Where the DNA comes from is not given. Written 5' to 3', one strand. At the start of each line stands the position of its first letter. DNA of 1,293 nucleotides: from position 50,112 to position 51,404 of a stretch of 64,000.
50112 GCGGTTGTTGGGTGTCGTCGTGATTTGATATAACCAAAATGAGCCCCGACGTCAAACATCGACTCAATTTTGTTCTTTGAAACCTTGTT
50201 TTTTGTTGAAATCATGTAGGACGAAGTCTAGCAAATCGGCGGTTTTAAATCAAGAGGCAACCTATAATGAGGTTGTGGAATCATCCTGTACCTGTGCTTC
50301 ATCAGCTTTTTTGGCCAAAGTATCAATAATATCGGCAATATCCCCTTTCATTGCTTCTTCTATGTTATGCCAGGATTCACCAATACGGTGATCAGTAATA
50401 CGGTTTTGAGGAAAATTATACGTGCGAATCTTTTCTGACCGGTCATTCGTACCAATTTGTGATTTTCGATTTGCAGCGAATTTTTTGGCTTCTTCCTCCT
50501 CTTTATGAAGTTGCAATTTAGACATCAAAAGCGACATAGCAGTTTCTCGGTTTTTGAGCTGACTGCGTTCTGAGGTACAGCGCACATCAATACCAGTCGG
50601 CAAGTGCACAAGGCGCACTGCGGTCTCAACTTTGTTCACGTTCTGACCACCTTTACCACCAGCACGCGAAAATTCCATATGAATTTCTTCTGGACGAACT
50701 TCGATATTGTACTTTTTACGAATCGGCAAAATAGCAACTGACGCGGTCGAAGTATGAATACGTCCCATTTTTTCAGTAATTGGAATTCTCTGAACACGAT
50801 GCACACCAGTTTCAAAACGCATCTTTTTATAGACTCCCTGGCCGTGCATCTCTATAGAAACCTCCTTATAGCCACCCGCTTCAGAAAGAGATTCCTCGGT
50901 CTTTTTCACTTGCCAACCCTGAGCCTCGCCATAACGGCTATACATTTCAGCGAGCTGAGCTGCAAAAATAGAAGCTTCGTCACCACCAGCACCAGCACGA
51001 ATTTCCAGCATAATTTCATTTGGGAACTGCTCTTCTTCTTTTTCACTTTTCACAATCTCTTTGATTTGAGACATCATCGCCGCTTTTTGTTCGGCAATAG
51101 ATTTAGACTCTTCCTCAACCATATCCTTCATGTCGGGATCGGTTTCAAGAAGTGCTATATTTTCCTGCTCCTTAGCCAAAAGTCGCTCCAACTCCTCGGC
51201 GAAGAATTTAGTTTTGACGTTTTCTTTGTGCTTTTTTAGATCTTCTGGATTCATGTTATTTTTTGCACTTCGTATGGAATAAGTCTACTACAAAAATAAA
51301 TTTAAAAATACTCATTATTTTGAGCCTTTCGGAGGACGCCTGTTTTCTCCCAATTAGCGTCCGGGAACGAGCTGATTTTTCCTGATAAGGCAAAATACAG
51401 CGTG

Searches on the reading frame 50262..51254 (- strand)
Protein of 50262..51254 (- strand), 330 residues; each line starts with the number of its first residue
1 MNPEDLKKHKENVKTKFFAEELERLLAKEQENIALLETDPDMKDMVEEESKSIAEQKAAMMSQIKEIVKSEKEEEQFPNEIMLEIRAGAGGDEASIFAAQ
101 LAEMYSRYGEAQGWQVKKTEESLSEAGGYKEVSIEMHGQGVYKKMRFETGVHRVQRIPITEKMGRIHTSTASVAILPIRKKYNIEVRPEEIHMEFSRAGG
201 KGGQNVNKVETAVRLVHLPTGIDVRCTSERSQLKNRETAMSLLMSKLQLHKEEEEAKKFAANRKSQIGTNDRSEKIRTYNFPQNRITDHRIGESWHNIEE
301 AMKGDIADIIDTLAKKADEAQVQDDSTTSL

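Call 16: find_encoding_contigs(protein=window:50262-51254:-, flank=10000, max_places=10)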
Protein window:50262-51254:- (330 aa): 2 contigs read that carry it; 2 places shown.
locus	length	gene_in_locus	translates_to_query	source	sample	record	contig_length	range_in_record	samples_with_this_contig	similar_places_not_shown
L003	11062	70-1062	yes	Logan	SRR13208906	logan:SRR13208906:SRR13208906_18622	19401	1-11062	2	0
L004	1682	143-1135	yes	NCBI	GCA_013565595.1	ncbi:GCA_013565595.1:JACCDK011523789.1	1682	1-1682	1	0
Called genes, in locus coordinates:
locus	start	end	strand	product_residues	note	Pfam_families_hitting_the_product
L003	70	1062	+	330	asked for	PF03462:PCRF, PF00472:RF-1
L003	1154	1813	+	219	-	PF00318:Ribosomal_S2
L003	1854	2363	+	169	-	PF22566:UBA_8 (weak), PF25025:EF-Ts_N (faint), PF00889:EF_TS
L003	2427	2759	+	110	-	-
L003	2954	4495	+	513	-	PF13632:Glyco_trans_2_3 (weak)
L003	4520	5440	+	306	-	-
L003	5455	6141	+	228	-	PF01409:tRNA-synt_2d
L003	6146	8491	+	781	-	PF03483:B3_4, PF00877:NLPC_P60, PF03484:B5 (weak), PF17759:tRNA_synthFbeta, PF03147:FDX-ACB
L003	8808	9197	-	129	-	PF02452:PemK_toxin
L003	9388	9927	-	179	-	-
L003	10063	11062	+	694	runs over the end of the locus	PF02518:HATPase_c, PF00204:DNA_gyraseB, PF01751:Toprim, PF00986:DNA_gyraseB_C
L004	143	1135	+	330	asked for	PF03462:PCRF, PF00472:RF-1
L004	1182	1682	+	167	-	?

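Call 21: find_homologous_proteins(query=window:50262-51254:-, max_evalue=1e-30)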
Query window:50262-51254:- (330 aa): 8000 proteins with E <= 1e-30 among 8000 candidates; the best 120 are listed.
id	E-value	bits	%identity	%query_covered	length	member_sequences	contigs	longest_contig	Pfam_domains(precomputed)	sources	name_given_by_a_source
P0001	6.3e-201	684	97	99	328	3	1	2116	PF03462.24,PF00472.27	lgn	-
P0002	5.6e-181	619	88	95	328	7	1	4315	PF03462.24,PF00472.27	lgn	-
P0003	1.3e-164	565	78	98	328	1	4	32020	PF03462.24,PF00472.27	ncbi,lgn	-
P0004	5.8e-163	560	77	98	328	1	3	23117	PF03462.24,PF00472.27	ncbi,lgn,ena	-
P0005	7.5e-163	559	77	98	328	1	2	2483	PF03462.24,PF00472.27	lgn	-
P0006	1.5e-162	558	77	98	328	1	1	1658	PF03462.24,PF00472.27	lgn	-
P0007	2.6e-162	557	76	98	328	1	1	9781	PF03462.24,PF00472.27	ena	-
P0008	7.4e-162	556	76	98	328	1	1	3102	PF03462.24,PF00472.27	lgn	-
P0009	9.5e-162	556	77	98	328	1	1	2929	PF03462.24,PF00472.27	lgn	-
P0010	1.2e-161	555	76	98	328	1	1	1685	PF03462.24,PF00472.27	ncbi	-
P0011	2.0e-161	555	76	98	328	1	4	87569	PF03462.24,PF00472.27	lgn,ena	-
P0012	2.9e-151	521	75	96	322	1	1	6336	PF03462.24,PF00472.27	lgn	-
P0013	6.3e-147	507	72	95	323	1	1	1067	PF03462.24,PF00472.27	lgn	-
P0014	8.0e-146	503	73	95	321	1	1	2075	PF03462.24,PF00472.27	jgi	jgi:peptide chain release factor 1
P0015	2.1e-144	499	71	97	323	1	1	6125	PF03462.24,PF00472.27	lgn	-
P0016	1.2e-143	496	73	92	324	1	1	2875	PF03462.24,PF00472.27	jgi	jgi:peptide chain release factor 1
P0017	2.5e-142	492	70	98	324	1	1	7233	PF03462.24,PF00472.27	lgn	-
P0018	4.7e-142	491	69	96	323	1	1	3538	PF03462.24,PF00472.27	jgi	jgi:peptide chain release factor 1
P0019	7.2e-142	490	70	97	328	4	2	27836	PF03462.24,PF00472.27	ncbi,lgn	-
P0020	2.6e-141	489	70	92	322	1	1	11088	PF03462.24,PF00472.27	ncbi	-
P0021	4.4e-141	488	71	92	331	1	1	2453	PF03462.24,PF00472.27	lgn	-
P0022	8.8e-141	487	69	98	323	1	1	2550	PF03462.24,PF00472.27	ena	-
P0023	1.2e-140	486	69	98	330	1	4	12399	PF03462.24,PF00472.27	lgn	-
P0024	2.3e-140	485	69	96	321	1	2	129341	PF03462.24,PF00472.27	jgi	jgi:peptide chain release factor 1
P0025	1.0e-139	483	69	95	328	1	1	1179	PF03462.24,PF00472.27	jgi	jgi:peptide chain release factor 1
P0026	1.1e-139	483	69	96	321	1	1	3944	PF03462.24,PF00472.27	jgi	jgi:peptide chain release factor 1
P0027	7.8e-139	480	70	92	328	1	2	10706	PF03462.24,PF00472.27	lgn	-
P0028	3.5e-138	478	70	91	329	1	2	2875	PF03462.24,PF00472.27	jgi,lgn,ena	-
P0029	2.5e-137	475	70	91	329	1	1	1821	PF03462.24,PF00472.27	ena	-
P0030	2.7e-135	469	69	94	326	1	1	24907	PF03462.24,PF00472.27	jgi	jgi:peptide chain release factor 1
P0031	2.9e-134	465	66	95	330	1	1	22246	PF03462.24,PF00472.27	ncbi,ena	-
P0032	6.9e-134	464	68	94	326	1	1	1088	PF03462.24,PF00472.27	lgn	-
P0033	1.4e-133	463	69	94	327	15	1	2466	PF03462.24,PF00472.27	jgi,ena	-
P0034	2.2e-133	463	68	95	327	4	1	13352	PF03462.24,PF00472.27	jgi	jgi:peptide chain release factor 1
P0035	2.6e-132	459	65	99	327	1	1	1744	PF03462.24,PF00472.27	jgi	-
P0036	4.5e-132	458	65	95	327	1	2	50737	PF03462.24,PF00472.27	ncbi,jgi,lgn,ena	-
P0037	7.8e-132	457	66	95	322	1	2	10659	PF03462.24,PF00472.27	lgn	-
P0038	1.7e-131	456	67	96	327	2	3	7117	PF03462.24,PF00472.27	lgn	-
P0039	2.2e-131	456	67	96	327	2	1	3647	PF03462.24,PF00472.27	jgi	jgi:peptide chain release factor 1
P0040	6.1e-131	455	65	98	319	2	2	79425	PF03462.24,PF00472.27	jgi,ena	-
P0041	3.1e-130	452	67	96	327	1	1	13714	PF03462.24,PF00472.27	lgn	-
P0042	6.4e-130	451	66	92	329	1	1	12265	PF03462.24,PF00472.27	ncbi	-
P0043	6.7e-130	451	66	94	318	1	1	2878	PF03462.24,PF00472.27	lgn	-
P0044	1.0e-129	450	66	95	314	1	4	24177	PF03462.24,PF00472.27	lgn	-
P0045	1.6e-129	450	65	95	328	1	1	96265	PF03462.24,PF00472.27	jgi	-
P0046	2.3e-129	449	65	95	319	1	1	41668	PF03462.24,PF00472.27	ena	-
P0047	3.7e-129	449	65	95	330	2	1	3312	PF03462.24,PF00472.27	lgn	-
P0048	4.7e-129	448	65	95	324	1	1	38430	PF03462.24,PF00472.27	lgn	-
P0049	4.8e-129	448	65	95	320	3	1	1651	PF03462.24,PF00472.27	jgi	-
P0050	6.7e-129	448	65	94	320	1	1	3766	PF03462.24,PF00472.27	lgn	-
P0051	7.1e-129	448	64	95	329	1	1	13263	PF03462.24,PF00472.27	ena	-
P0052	7.1e-129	448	64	95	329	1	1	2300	PF03462.24,PF00472.27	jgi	-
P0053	7.5e-129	448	65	93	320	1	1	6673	PF03462.24,PF00472.27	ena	-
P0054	1.1e-128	447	68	94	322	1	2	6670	PF03462.24,PF00472.27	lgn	-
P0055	1.2e-128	447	66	93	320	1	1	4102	PF03462.24,PF00472.27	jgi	jgi:peptide chain release factor 1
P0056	1.3e-128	447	67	94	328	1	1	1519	PF03462.24,PF00472.27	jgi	jgi:peptide chain release factor 1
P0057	1.4e-128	447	67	95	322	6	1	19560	PF03462.24,PF00472.27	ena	-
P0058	1.6e-128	447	66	94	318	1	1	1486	PF03462.24,PF00472.27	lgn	-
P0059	1.7e-128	447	65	95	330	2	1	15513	PF03462.24,PF00472.27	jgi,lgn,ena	-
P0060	4.1e-128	445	64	95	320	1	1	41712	PF03462.24,PF00472.27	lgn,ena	-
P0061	5.6e-128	445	65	94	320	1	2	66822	PF03462.24,PF00472.27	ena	-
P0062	6.6e-128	445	66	94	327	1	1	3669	PF03462.24,PF00472.27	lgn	-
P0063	6.6e-128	445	66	94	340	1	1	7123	PF03462.24,PF00472.27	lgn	-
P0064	6.7e-128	445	65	95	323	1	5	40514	PF03462.24,PF00472.27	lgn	-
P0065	7.0e-128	444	66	94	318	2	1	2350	PF03462.24,PF00472.27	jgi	jgi:peptide chain release factor 1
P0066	1.2e-127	444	64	97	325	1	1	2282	PF03462.24,PF00472.27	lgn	-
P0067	1.3e-127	444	63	95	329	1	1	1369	PF03462.24,PF00472.27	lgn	-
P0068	1.5e-127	443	64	97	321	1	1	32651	PF03462.24,PF00472.27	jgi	-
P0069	1.6e-127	443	65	94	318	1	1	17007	PF03462.24,PF00472.27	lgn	-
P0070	1.8e-127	443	65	95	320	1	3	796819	PF03462.24,PF00472.27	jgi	jgi:peptide chain release factor 1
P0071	1.9e-127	443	66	96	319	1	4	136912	PF03462.24,PF00472.27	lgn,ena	-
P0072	2.1e-127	443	66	94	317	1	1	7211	PF03462.24,PF00472.27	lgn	-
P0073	2.3e-127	443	65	95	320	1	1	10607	PF03462.24,PF00472.27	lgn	-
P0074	2.3e-127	443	65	95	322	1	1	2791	PF03462.24,PF00472.27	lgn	-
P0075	2.3e-127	443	66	94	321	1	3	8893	PF03462.24,PF00472.27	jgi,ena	-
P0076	3.7e-127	442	65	95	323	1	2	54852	PF03462.24,PF00472.27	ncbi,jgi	ncbi:MAG: peptide chain release factor 1, peptide chain release factor 1 [Candidatus Parcubacteria b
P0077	4.6e-127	442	63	97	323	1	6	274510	PF03462.24,PF00472.27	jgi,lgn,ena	-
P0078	4.8e-127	442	64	94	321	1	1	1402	PF03462.24,PF00472.27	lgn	-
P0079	5.2e-127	442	65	94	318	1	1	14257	PF03462.24,PF00472.27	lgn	-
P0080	5.7e-127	441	64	96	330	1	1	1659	PF03462.24,PF00472.27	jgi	jgi:peptide chain release factor 1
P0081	6.6e-127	441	63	97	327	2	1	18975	PF03462.24,PF00472.27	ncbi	-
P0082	6.8e-127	441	-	-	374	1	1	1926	PF03462.24,PF00472.27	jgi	-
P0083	8.8e-127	441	64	95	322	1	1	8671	PF03462.24,PF00472.27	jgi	-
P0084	9.3e-127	441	64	95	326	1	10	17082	PF03462.24,PF00472.27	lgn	-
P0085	9.4e-127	441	65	94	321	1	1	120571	PF03462.24,PF00472.27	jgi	jgi:peptide chain release factor 1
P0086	1.1e-126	441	64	95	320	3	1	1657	PF03462.24,PF00472.27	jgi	-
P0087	1.7e-126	440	64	95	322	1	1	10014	PF03462.24,PF00472.27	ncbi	-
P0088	1.8e-126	440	64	96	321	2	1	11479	PF03462.24,PF00472.27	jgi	jgi:peptide chain release factor 1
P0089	1.9e-126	440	64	95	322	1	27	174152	PF03462.24,PF00472.27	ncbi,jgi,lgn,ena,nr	ncbi:PCRF domain-containing protein [Candidatus Parcubacteria bacterium]|nr:PCRF domain-containing p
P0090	2.1e-126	440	63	98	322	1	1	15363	PF03462.24,PF00472.27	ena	-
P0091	2.5e-126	439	64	95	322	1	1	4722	PF03462.24,PF00472.27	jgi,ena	-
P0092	2.7e-126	439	63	95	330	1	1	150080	PF03462.24,PF00472.27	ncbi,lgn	-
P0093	3.0e-126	439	65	93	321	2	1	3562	PF03462.24,PF00472.27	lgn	-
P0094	4.0e-126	439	65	96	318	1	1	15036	PF03462.24,PF00472.27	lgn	-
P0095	4.0e-126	439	65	95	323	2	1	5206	PF03462.24,PF00472.27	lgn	-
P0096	6.2e-126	438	64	94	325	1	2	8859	PF03462.24,PF00472.27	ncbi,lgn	-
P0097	8.8e-126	438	65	94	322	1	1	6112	PF03462.24,PF00472.27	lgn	-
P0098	1.0e-125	437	64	95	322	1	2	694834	PF03462.24,PF00472.27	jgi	jgi:peptide chain release factor 1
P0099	1.5e-125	437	65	95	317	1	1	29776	PF03462.24,PF00472.27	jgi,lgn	jgi:peptide chain release factor 1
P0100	1.5e-125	437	65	94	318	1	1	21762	PF03462.24,PF00472.27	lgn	-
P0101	1.5e-125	437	62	97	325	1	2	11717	PF03462.24,PF00472.27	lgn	-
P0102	1.8e-125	437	65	94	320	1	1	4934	PF03462.24,PF00472.27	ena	-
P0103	1.9e-125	436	63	98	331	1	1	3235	PF03462.24,PF00472.27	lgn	-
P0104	2.0e-125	436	64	95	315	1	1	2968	PF03462.24,PF00472.27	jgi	jgi:peptide chain release factor 1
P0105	2.4e-125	436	61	97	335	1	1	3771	PF03462.24,PF00472.27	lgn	-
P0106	2.4e-125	436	64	95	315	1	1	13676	PF03462.24,PF00472.27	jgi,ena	jgi:peptide chain release factor 1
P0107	2.4e-125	436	64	94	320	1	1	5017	PF03462.24,PF00472.27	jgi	jgi:peptide chain release factor 1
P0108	2.6e-125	436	66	95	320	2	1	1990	PF03462.24,PF00472.27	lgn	-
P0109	3.1e-125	436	64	93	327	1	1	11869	PF03462.24,PF00472.27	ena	-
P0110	3.1e-125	436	63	94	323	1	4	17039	PF03462.24,PF00472.27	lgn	-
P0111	3.3e-125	436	63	95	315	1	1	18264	PF03462.24,PF00472.27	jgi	jgi:peptide chain release factor 1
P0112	3.3e-125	436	65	95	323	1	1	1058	PF03462.24,PF00472.27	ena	-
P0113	3.3e-125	436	65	94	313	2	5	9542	PF03462.24,PF00472.27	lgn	-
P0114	3.4e-125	436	62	97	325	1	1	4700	PF03462.24,PF00472.27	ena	-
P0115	3.5e-125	436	62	97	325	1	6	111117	PF03462.24,PF00472.27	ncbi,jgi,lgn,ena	jgi:peptide chain release factor 1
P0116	3.9e-125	435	64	94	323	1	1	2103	PF03462.24,PF00472.27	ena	-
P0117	4.4e-125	435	63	96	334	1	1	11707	PF03462.24,PF00472.27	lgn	-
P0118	4.5e-125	435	64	95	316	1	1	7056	PF03462.24,PF00472.27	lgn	-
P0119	4.9e-125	435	64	94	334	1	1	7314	PF03462.24,PF00472.27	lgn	-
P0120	5.2e-125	435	62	98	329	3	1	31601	PF03462.24,PF00472.27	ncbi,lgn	-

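Call 23: find_encoding_contigs(protein=P0001, flank=10000, max_places=4)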
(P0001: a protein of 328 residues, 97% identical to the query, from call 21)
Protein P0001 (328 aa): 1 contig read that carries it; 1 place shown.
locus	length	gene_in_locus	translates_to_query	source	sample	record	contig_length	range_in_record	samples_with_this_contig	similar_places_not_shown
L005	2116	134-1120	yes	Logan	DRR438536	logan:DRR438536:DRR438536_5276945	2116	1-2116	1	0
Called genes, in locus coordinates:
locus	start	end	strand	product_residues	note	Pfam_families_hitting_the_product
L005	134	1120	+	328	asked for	PF03462:PCRF, PF00472:RF-1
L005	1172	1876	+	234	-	PF00318:Ribosomal_S2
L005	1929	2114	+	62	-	?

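Call 24: find_encoding_contigs(protein=P0002, flank=10000, max_places=4)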
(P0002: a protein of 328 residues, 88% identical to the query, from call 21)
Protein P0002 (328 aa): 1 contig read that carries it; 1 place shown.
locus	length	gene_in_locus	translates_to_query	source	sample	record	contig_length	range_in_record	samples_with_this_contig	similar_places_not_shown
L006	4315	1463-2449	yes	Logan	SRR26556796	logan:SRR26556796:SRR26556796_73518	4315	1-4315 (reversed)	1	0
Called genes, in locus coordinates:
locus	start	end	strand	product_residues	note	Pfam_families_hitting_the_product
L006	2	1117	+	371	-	?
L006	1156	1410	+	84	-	PF01197:Ribosomal_L31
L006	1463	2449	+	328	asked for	PF03462:PCRF, PF00472:RF-1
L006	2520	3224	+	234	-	PF00318:Ribosomal_S2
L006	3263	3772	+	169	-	PF00889:EF_TS, PF22566:UBA_8 (weak), PF25025:EF-Ts_N (weak)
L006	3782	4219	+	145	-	-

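Call 25: find_encoding_contigs(protein=P0003, flank=10000, max_places=4)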
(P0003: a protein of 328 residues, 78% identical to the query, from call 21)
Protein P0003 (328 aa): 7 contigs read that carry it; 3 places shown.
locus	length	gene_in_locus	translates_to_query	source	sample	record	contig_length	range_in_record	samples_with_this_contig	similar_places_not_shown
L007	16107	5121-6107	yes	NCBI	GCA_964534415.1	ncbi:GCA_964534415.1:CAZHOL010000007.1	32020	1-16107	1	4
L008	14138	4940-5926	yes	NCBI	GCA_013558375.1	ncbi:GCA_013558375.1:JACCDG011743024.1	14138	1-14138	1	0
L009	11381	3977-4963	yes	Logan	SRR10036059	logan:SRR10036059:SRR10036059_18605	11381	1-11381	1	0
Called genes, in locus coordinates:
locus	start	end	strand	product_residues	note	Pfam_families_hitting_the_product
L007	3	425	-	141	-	?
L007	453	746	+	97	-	-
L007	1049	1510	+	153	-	-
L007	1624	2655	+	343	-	PF00274:Glycolytic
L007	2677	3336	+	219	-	PF01386:Ribosomal_L25p, PF14693:Ribosomal_TL5_C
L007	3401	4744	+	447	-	PF13406:SLT_2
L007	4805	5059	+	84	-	PF01197:Ribosomal_L31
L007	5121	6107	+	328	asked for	PF03462:PCRF, PF00472:RF-1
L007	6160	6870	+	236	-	PF00318:Ribosomal_S2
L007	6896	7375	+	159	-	PF00889:EF_TS, PF25025:EF-Ts_N (faint)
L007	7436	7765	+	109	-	-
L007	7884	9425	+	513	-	PF13632:Glyco_trans_2_3 (weak)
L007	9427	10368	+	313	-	-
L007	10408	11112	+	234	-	PF01409:tRNA-synt_2d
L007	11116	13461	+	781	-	PF03483:B3_4, PF00877:NLPC_P60, PF03484:B5 (weak), PF17759:tRNA_synthFbeta, PF03147:FDX-ACB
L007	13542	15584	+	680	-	PF02518:HATPase_c, PF00204:DNA_gyraseB, PF01751:Toprim, PF00986:DNA_gyraseB_C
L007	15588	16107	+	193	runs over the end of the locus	PF06966:DUF1295 (weak), PF04191:PEMT, PF04140:ICMT (weak)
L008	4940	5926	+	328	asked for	PF03462:PCRF, PF00472:RF-1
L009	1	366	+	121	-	?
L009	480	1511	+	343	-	PF00274:Glycolytic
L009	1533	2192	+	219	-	PF01386:Ribosomal_L25p, PF14693:Ribosomal_TL5_C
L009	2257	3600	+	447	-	PF13406:SLT_2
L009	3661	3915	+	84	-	PF01197:Ribosomal_L31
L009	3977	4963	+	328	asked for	PF03462:PCRF, PF00472:RF-1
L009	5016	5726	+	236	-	PF00318:Ribosomal_S2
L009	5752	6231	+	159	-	PF00889:EF_TS, PF25025:EF-Ts_N (faint)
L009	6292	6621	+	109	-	-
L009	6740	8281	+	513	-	PF13632:Glyco_trans_2_3 (weak)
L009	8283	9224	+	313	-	-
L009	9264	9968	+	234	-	PF01409:tRNA-synt_2d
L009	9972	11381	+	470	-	?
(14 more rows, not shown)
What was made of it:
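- The rpmE-prfA spacer is 52 nt in L006 (prfA 88% identical) and 61 nt in L007-L009 (78%), against 175 nt in the window, with the same gene order aldolase-rplY-SLT-rpmE-prfA-rpsB-tsf (calls 24, 25).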
